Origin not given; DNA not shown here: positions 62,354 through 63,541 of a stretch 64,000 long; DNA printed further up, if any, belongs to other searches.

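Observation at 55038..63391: Contiguous tetR-hemA-C-D-B-hemQ-hemL-hemE-hemH cluster: a coproporphyrin-type heme pathway in an archaeal genome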

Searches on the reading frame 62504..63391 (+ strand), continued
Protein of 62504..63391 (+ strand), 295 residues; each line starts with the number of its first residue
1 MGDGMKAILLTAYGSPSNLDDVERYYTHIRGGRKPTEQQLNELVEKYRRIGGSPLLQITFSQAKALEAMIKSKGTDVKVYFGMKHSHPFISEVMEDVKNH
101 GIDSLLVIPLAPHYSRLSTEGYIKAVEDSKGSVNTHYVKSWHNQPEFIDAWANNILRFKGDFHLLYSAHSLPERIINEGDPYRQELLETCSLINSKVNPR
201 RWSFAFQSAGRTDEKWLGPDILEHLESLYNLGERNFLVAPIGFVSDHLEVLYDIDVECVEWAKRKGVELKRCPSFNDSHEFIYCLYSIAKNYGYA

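Call 80: list_cluster_members(proteins=[P0125, P0134, P0136, P0153, P0157, P0168, P0172, P0175, P0171, P0178])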
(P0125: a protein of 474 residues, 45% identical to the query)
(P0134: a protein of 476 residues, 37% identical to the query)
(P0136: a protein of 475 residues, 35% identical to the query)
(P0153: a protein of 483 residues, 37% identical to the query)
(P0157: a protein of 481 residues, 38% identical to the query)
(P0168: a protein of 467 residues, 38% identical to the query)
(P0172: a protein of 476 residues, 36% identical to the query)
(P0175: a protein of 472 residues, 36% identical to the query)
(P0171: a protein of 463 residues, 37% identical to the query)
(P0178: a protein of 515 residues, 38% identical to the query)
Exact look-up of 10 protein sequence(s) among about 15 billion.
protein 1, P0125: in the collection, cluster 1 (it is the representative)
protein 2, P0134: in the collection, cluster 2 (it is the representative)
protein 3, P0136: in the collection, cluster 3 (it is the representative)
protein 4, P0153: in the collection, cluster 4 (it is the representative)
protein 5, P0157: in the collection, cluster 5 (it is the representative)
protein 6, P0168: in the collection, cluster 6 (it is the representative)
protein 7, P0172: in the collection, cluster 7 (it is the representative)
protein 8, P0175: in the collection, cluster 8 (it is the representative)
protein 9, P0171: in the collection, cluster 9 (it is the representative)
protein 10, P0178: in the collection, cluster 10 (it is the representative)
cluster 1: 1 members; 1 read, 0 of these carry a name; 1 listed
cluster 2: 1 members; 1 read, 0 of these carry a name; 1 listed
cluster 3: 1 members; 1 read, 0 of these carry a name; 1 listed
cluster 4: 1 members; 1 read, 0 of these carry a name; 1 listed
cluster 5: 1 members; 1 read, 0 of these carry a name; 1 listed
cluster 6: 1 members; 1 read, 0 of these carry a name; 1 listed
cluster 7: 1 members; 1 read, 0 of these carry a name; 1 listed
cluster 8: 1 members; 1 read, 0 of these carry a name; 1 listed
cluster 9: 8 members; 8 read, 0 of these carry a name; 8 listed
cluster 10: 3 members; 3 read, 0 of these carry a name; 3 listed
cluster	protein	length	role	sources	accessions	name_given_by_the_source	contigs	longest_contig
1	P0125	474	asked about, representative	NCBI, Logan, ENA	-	-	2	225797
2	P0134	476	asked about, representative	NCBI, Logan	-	-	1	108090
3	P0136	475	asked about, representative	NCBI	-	-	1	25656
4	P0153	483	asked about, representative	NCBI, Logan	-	-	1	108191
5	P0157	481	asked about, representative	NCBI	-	-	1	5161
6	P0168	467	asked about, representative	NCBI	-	-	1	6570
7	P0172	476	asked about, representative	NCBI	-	-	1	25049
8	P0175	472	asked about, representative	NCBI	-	-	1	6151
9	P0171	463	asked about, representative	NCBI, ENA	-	-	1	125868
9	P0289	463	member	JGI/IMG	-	-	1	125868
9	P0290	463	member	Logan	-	-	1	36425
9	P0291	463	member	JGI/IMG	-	-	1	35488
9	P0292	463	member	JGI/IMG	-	-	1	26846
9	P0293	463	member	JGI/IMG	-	-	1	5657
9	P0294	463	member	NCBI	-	-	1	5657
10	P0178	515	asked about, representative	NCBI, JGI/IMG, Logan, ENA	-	-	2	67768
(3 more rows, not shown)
